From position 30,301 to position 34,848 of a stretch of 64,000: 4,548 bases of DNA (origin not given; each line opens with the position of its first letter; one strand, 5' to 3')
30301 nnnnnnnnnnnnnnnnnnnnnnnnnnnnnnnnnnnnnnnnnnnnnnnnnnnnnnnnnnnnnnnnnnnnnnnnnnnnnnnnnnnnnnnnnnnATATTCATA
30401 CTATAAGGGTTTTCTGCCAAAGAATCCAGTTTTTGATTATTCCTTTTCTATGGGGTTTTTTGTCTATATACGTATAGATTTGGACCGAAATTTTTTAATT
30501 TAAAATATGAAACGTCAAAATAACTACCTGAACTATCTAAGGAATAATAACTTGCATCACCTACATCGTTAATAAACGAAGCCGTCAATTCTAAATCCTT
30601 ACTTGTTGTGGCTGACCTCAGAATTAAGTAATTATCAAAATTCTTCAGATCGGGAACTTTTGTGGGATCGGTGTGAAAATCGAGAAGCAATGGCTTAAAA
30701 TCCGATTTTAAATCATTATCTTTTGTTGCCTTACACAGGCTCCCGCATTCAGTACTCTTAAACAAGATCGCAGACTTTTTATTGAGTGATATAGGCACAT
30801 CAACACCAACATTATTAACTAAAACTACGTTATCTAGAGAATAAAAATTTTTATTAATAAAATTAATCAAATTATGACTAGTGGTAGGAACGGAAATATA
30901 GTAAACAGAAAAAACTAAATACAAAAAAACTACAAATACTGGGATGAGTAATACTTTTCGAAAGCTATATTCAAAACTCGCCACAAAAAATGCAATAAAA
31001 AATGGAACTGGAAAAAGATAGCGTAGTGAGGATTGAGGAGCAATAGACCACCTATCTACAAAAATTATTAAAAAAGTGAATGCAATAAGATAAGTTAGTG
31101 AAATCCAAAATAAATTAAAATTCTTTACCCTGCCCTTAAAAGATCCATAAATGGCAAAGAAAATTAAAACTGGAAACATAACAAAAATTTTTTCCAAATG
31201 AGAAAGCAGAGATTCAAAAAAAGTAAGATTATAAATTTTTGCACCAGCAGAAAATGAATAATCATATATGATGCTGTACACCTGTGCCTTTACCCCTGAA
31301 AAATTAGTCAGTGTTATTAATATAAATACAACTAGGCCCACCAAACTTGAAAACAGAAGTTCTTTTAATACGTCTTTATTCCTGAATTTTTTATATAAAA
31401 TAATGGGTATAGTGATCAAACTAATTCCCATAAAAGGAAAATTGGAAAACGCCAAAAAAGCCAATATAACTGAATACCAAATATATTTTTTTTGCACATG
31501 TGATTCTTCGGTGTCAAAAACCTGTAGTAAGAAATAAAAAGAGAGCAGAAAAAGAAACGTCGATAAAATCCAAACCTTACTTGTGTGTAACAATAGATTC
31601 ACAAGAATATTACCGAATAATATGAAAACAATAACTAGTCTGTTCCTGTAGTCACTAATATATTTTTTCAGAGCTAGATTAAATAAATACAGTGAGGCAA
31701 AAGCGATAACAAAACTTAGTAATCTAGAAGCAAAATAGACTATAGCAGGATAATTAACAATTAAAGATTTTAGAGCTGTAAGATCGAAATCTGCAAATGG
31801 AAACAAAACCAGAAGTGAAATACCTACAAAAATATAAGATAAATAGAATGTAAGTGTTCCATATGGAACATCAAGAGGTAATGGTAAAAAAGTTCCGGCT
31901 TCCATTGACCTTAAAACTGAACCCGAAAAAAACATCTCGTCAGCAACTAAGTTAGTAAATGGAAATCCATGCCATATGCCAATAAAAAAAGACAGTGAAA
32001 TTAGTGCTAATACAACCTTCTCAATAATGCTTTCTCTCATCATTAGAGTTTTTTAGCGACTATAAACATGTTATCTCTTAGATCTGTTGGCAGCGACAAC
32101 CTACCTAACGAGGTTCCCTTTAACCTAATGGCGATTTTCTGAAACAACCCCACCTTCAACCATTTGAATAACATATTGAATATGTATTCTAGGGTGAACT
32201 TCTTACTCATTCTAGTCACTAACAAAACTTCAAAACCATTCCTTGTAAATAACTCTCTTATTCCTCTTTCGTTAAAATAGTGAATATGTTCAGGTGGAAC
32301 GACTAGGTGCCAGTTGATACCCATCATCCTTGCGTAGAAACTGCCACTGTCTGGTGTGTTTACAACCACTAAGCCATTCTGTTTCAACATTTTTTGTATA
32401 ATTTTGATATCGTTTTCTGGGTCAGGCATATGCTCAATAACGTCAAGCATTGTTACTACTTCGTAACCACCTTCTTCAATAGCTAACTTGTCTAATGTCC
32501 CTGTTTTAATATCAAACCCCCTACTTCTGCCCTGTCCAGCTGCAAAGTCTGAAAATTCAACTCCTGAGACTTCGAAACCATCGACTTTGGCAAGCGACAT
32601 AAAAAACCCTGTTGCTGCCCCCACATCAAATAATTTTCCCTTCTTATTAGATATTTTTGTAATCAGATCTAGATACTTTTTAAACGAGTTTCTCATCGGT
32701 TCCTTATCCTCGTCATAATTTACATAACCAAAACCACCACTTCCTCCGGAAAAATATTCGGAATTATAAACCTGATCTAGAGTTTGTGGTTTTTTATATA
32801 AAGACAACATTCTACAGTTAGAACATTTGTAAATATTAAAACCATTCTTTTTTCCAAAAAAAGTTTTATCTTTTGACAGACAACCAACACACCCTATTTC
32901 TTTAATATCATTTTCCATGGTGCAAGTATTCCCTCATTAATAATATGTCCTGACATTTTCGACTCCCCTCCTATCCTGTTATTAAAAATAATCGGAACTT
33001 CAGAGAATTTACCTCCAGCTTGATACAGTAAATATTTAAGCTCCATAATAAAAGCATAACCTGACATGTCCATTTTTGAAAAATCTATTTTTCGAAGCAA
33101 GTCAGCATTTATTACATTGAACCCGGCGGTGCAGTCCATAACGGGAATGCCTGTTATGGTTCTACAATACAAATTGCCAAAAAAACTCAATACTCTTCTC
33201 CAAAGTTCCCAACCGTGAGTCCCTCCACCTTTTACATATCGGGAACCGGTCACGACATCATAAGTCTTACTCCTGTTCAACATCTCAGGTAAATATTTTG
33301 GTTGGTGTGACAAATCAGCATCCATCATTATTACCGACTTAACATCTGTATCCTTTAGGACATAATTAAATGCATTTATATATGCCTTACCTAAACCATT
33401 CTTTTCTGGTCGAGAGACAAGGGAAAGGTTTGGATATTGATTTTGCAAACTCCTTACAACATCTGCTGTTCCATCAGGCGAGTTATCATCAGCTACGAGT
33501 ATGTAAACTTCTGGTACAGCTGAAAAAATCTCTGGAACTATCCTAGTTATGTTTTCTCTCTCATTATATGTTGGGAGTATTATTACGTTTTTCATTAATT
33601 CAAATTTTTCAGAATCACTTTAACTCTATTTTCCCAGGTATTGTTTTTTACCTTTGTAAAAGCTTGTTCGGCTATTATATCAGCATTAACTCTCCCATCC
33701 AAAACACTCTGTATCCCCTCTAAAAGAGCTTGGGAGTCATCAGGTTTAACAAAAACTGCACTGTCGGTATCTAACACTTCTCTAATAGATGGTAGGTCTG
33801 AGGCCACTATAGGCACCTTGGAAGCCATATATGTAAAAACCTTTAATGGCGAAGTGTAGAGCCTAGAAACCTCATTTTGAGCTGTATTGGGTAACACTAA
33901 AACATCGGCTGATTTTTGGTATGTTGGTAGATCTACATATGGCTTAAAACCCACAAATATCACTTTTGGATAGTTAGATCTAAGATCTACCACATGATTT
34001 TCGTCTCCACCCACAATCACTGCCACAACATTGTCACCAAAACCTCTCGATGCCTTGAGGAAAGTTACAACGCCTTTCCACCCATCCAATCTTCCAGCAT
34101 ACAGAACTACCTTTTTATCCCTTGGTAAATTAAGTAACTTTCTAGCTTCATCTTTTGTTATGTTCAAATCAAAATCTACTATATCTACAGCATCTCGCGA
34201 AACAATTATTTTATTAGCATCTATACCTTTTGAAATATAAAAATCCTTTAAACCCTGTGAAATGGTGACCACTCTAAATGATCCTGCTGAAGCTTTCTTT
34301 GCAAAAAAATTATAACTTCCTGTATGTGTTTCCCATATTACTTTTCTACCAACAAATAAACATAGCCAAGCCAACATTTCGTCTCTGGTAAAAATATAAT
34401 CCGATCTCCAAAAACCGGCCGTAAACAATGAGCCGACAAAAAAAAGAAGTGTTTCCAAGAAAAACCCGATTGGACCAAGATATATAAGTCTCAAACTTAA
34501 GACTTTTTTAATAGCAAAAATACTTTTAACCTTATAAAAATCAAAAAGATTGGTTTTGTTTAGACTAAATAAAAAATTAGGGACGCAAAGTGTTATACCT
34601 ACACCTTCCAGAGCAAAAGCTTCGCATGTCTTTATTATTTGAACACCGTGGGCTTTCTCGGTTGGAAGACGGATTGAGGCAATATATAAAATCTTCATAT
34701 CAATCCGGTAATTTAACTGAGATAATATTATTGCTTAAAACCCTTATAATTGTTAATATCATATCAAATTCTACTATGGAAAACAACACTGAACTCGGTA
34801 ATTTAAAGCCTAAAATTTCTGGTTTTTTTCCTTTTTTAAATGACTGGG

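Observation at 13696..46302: A 33-kb co-oriented glycosylation supercluster with repeated GT2 synthase + GtrA + GT-C membrane transferase logic and five methyltransferases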

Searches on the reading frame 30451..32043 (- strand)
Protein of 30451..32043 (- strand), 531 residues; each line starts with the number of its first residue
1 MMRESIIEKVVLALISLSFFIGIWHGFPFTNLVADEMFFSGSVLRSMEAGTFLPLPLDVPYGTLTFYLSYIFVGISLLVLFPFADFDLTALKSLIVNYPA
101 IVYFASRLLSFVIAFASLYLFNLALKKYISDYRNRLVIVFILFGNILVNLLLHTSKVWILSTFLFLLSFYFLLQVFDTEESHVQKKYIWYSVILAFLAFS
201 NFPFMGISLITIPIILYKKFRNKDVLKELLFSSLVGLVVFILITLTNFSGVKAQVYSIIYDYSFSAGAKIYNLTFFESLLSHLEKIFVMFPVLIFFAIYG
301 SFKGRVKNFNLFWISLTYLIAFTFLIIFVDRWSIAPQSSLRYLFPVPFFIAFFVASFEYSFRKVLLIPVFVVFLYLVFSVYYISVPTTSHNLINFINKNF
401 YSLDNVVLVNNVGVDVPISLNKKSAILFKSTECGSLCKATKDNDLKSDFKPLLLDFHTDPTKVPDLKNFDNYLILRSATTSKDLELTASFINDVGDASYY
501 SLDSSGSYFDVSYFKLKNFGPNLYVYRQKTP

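Call 6: search_protein_families(library=pfam, proteins=[window:30451-32043:-], max_evalue=0.01)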
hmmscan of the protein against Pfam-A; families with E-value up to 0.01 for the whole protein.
window:30451-32043:- (531 aa): 0 families

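Call 17: search_protein_families(library=ncbifam, proteins=[window:30451-32043:-], max_evalue=0.1)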
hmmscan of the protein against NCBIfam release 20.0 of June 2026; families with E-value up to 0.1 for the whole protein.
window:30451-32043:- (531 aa): 0 families

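Call 25: find_homologous_proteins(query=window:30451-32043:-, max_evalue=0.001)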
Query window:30451-32043:- (531 aa): 26 proteins with E <= 0.001 among 8000 candidates.
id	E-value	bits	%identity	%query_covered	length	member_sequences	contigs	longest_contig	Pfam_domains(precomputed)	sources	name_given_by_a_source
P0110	0.0e+0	1129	100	100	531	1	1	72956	-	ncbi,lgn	ncbi:MAG: hypothetical protein V4690_03415 [Patescibacteria group bacterium]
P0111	1.4e-254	864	74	100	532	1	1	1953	-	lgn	-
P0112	3.3e-243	826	70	99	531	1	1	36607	-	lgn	-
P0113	3.9e-178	612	54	99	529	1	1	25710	-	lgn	-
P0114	2.6e-177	609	54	100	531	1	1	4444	-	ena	-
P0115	2.9e-175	602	53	99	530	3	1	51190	-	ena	-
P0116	1.0e-171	590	54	99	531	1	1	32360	-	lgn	-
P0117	4.3e-170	585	53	99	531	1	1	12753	-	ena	-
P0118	3.3e-169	582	54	99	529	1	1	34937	-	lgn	-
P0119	5.3e-169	581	50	100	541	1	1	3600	-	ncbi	-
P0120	2.1e-163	563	50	98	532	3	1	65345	-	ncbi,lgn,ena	ncbi:MAG: hypothetical protein WCV79_02005 [Candidatus Paceibacterota bacterium]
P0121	5.6e-162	558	51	98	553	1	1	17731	-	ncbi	-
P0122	8.1e-162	558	52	100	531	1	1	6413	-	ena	-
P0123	2.7e-160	553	51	99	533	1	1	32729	-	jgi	jgi:hypothetical protein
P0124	5.6e-157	542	49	97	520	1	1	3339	-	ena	-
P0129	6.7e-101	357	38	99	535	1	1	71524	PF20176.4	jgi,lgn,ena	-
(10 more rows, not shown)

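Call 31: search_solved_structures(query=A2, max_evalue=10)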
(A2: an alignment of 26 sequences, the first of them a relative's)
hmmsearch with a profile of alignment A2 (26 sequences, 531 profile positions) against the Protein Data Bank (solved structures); distinct sequences matched with E-value up to 10: 0.

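Call 33: find_encoding_contigs(protein=P0112, flank=10000, max_places=1)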
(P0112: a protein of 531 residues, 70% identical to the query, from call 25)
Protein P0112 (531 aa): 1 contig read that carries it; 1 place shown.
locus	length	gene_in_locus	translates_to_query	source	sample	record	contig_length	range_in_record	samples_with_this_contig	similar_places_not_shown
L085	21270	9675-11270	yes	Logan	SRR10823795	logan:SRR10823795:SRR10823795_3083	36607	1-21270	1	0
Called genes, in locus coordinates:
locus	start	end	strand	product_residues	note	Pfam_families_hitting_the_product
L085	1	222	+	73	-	?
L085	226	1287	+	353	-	PF00534:Glycos_transf_1, PF13692:Glyco_trans_1_4, PF13524:Glyco_trans_1_2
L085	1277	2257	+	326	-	-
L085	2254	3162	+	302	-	PF13489:Methyltransf_23, PF08241:Methyltransf_11 (weak)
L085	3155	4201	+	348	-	PF03016:Exostosin_GT47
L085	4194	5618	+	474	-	PF13231:PMT_2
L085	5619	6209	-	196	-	PF00583:Acetyltransf_1, PF13508:Acetyltransf_7, PF13673:Acetyltransf_10 (weak)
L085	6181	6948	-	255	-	PF00535:Glycos_transf_2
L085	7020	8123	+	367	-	PF00534:Glycos_transf_1, PF13692:Glyco_trans_1_4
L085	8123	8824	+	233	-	PF00535:Glycos_transf_2, PF13641:Glyco_tranf_2_3 (weak)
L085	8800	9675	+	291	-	PF13489:Methyltransf_23, PF13847:Methyltransf_31, PF08241:Methyltransf_11, PF08242:Methyltransf_12, PF13649:Methyltransf_25 (weak)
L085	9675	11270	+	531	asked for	-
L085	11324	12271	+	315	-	PF00535:Glycos_transf_2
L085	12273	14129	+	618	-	PF13522:GATase_6, PF13537:GATase_7, PF00733:Asn_synthase, PF06508:QueC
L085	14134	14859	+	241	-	PF01209:Ubie_methyltran, PF05219:DREV, PF13489:Methyltransf_23, PF07021:MetW, PF13847:Methyltransf_31, PF08241:Methyltransf_11, PF08242:Methyltransf_12, PF13649:Methyltransf_25, +1 more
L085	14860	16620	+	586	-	-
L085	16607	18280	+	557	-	-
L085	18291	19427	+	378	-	PF13477:Glyco_trans_4_2, PF13439:Glyco_transf_4, PF20706:GT4-conflict (weak), PF00534:Glycos_transf_1, PF13692:Glyco_trans_1_4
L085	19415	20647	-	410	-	PF13439:Glyco_transf_4, PF13579:Glyco_trans_4_4 (faint), PF00534:Glycos_transf_1, PF13692:Glyco_trans_1_4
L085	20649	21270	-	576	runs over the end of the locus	PF02543:Carbam_trans_N, PF22521:HypF_C_2 (faint), PF16861:Carbam_trans_C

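Call 39: predict_structure(alignment_id=A2)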
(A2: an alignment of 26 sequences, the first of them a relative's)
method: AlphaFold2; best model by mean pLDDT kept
length: 531 residues; sequences in the alignment: 26
mean_pLDDT: 88.6   pTM: 0.87
mean pLDDT of the five models: 88.6, 85.9, 85.6, 84.8, 83.7
residues with pLDDT >= 90: 305; 70-90: 203; 50-70: 20; < 50: 3
segments of 3 or more residues with pLDDT < 50: 32-34
pLDDT, mean of each block of 10 residues (from residue 1): 88 91 67 59 86 86 91 91 91 82 83 93 94 95 91 81 96 95 95 97 93 96 95 98 92 83 81 90 91 95 94 97 92 78 92 95 93 92 87 93 93 82 92 81 88 91 88 91 93 73 77 86 89 51
secondary structure, 60 per line:
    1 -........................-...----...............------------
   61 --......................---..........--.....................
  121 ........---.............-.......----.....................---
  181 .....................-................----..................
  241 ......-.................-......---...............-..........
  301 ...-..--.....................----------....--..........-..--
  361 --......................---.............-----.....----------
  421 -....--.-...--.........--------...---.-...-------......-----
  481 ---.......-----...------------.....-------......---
elements in order: H2-25 H34-48 H63-84 H88-97 H100-128 H132-144 H146-152 H157-177 H181-201 H203-218 H223-246 H248-264 H266-271 H275-289 H291-303 H309-329 H340-343 H346-355 H363-384 H388-400 E406-410 H422-425 H435-443 E452-454 E470-475 E484-490 H511-515 E523-528

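Call 43: fold_search(model_id=the predicted structure, library=pdb)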
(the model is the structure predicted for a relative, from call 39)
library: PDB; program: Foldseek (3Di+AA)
matches with E <= 10: 159; with E <= 0.001: 2
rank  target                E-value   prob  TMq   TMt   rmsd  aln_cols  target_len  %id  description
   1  9s6t_A                2.9e-07  1.00  0.52  0.57   7.8       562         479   14  Ternary cryo-EM structure of chicken ALG12 with Dol25-PP-GlcNAc2Man7, Dol25-P-Man, and Fab (released 2026-03-18)
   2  9s6u_A                4.4e-05  1.00  0.54  0.53   9.0       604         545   12  Ternary cryo-EM structure of human ALG9 with Dol25-PP-GlcNAc2Man8, Dol25-P-Man and Fab (released 2026-03-18)
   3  5f15                  3.3e-02  1.00  0.43  0.42  12.1       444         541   10  Crystal Structure of ArnT from Cupriavidus metallidurans bound to Undecaprenyl phosphate (released 2016-02-17)
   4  7zli_A                8.1e-02  0.82  0.34  0.29  15.4       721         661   10  Cryo-EM structure of C-mannosyltransferase CeDPY19, in complex with Dol25-P-Man and bound to CMT2-Fab and anti-Fab nan (released 2023-01-11)
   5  5ezm                  8.8e-02  1.00  0.39  0.38   8.1       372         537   12  Crystal Structure of ArnT from Cupriavidus metallidurans in the apo state (released 2016-02-17)
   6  6w98_A                1.0e-01  0.89  0.31  0.16  12.6       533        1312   12  Single-Particle Cryo-EM Structure of Arabinofuranosyltransferase AftD from Mycobacteria (released 2020-05-13)
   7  8b6l_I                1.0e-01  0.80  0.31  0.26  15.2       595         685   10  Subtomogram average of the human Sec61-TRAP-OSTA-translocon (released 2022-12-07)
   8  7bvh_A                1.2e-01  0.99  0.39  0.22   6.8       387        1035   12  Crystal structure of arabinosyltransferase EmbC2-AcpM2 complex from Mycobacterium smegmatis complexed with di-arabinos (released 2020-04-29)
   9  8age_A                1.4e-01  0.77  0.29  0.25  12.4       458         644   12  Structure of yeast oligosaccharylransferase complex with acceptor peptide bound (released 2022-12-07)
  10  8if8_C                1.4e-01  0.75  0.30  0.28  13.8       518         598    9  Arabinosyltransferase AftA (released 2023-05-31)
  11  9i5k_A                1.6e-01  0.99  0.47  0.50   7.2       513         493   10  Structure of the Chaetomium thermophilum Pmt4 homodimer (C2 symmetry) (released 2025-12-24)
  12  6c26_A                1.6e-01  0.84  0.38  0.33  12.4       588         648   12  The Cryo-EM structure of a eukaryotic oligosaccharyl transferase complex (released 2018-01-31)
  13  7zlg_A                1.9e-01  0.51  0.26  0.22  15.3       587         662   10  Cryo-EM structure of C-mannosyltransferase CeDPY19, in complex with acceptor peptide and bound to CMT2-Fab and anti-Fa (released 2023-01-11)
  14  7bvc_B                2.2e-01  0.96  0.38  0.21  13.2       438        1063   10  Cryo-EM structure of Mycobacterium smegmatis arabinosyltransferase EmbA-EmbB-AcpM2 in complex with ethambutol (released 2020-04-29)
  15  9s6r_A                2.3e-01  0.75  0.28  0.36  11.1       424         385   10  Ternary cryo-EM structure of yeast ALG3 with Dol25-PP-GlcNAc2Man5, Dol25-P-Man, and Fab (released 2026-03-18)
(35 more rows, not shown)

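Call 75: search_protein_families(library=pfam, proteins=[P0129], max_evalue=0.001)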
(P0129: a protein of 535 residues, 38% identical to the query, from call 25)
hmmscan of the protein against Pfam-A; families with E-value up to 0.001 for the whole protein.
P0129 (535 aa): 1 family
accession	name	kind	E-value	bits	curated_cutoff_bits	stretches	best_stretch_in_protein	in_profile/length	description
PF20176.3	DUF6541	-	8.1e-06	24.8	29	0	98-218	229-347/646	Family of unknown function (DUF6541)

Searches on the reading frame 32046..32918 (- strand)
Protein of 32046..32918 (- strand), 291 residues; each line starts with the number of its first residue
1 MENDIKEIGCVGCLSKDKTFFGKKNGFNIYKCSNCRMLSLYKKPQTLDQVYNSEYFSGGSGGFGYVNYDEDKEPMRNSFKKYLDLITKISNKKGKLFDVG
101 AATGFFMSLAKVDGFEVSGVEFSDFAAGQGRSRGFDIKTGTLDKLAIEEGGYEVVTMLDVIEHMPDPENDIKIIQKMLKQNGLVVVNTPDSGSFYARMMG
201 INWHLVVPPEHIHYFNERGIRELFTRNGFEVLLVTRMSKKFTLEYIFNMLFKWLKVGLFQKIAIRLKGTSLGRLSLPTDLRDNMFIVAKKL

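Call 6: search_protein_families(library=pfam, proteins=[window:32046-32918:-], max_evalue=0.01)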
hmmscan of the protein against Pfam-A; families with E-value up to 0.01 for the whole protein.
window:32046-32918:- (291 aa): 5 families
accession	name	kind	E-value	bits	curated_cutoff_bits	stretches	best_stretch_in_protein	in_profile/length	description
PF13489.12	Methyltransf_23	-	2.8e-26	92.7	27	1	79-232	6-162/164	Methyltransferase domain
PF08241.18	Methyltransf_11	-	1.9e-07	32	21.2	1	98-186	2-95/95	Methyltransferase domain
PF08242.18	Methyltransf_12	-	1.5e-06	29.2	30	1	98-183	2-97/98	Methyltransferase domain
PF13847.12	Methyltransf_31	-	1.3e-05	25.4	27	1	91-190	2-113/145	Methyltransferase domain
PF13649.12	Methyltransf_25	-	0.00012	23.1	27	1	98-182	3-97/97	Methyltransferase domain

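Call 44: search_protein_families(library=ncbifam, proteins=[window:32046-32918:-], max_evalue=0.00001)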
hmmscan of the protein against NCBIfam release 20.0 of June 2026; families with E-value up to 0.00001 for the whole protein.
window:32046-32918:- (291 aa): 1 family
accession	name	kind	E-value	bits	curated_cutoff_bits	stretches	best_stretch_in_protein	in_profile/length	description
TIGR01983.1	UbiG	equivalog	6.7e-08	32.1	102.95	1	92-215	49-182/228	bifunctional 2-polyprenyl-6-hydroxyphenol methylase/3-demethylubiquinol 3-O-methyltransferase UbiG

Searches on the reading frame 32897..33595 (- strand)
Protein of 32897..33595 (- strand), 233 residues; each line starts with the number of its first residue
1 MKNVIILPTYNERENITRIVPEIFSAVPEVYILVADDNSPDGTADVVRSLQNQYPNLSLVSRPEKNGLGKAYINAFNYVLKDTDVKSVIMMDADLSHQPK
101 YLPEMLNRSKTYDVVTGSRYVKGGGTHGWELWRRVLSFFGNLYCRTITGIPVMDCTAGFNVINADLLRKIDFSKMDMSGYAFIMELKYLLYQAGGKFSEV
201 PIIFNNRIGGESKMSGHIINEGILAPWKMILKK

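Call 6: search_protein_families(library=pfam, proteins=[window:32897-33595:-], max_evalue=0.01)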
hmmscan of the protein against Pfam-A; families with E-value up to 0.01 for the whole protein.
window:32897-33595:- (233 aa): 2 families
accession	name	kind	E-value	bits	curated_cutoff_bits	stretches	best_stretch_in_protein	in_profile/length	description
PF00535.33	Glycos_transf_2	-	1.3e-26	94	23.3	1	5-170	2-167/168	Glycosyl transferase family 2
PF13641.12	Glyco_tranf_2_3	-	3.6e-09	37.4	27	1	5-134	5-137/230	Glycosyltransferase like family 2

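Call 44: search_protein_families(library=ncbifam, proteins=[window:32897-33595:-], max_evalue=0.00001)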
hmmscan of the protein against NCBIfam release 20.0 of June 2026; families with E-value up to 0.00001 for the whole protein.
window:32897-33595:- (233 aa): 10 families
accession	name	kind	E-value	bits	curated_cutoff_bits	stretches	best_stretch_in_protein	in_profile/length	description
NF058614.1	PPMAGASynPpgS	equivalog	9.7e-13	48.1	370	1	5-202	4-194/226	polyprenyl-phospho-N-acetylgalactosaminyl synthase PpgS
TIGR04182.1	glyco_TIGR04182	equivalog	1e-12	48.1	325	1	4-214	3-201/293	S-layer glycoprotein N-glycosyltransferase AglJ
NF047588.1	GlcsyltransPgfSStrep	equivalog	2.3e-10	40.2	500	1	1-126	1-128/308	glycosyltransferase PgfS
NF041391.1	DPhHxTase_Halo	equivalog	2.6e-10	39.7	375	1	9-212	3-190/213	dolichyl-phosphate hexose transferase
TIGR03937.1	PgaC_IcaA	equivalog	9.9e-10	37.9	422.3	1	5-121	49-165/407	poly-beta-1,6-N-acetyl-D-glucosamine synthase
NF045692.1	OglycostaseCruG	equivalog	4.1e-08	32.6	600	1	4-116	44-161/386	2'-O-glycosyltransferase CruG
NF053846.1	glyco_with_XrtP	equivalog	1.6e-07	30.3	520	1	6-108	46-157/440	XrtP-associated glycosyltransferase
TIGR03469.1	HpnB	hypoth_equivalog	2e-07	30.4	379.25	1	4-143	47-196/386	hopene-associated glycosyltransferase HpnB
NF007986.1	PRK10714.1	equivalog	1.6e-06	27.4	529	1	4-121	9-128/316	undecaprenyl-phosphate 4-deoxy-4-formamido-L-arabinose transferase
NF041865.1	EpsU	equivalog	9.7e-06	24.8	700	0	4-106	42-144/394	exopolysaccharide biosynthesis GT2 family glycosyltransferase EpsU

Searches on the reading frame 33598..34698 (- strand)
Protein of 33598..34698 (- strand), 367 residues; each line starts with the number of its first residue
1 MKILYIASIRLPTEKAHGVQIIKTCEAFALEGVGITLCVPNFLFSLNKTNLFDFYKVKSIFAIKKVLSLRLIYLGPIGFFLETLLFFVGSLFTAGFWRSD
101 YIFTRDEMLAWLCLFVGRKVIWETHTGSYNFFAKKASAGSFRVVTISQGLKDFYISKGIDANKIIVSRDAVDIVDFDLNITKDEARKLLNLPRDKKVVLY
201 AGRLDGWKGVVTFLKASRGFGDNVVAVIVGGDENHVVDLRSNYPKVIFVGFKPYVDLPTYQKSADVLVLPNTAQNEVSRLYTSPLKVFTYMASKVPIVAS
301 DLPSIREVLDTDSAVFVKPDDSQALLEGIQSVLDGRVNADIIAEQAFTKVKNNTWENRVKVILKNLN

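Call 6: search_protein_families(library=pfam, proteins=[window:33598-34698:-], max_evalue=0.01)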
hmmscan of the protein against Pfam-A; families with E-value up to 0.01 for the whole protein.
window:33598-34698:- (367 aa): 3 families
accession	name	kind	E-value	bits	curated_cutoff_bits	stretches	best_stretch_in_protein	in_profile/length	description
PF00534.26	Glycos_transf_1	-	6.8e-21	75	26.4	1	182-345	2-168/172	Glycosyl transferases group 1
PF13692.12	Glyco_trans_1_4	-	1.3e-19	71.3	27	1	196-334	2-141/142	Glycosyl transferases group 1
PF13524.12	Glyco_trans_1_2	-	1.1e-05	25.9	25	1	232-363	22-143/144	Glycosyl transferase-like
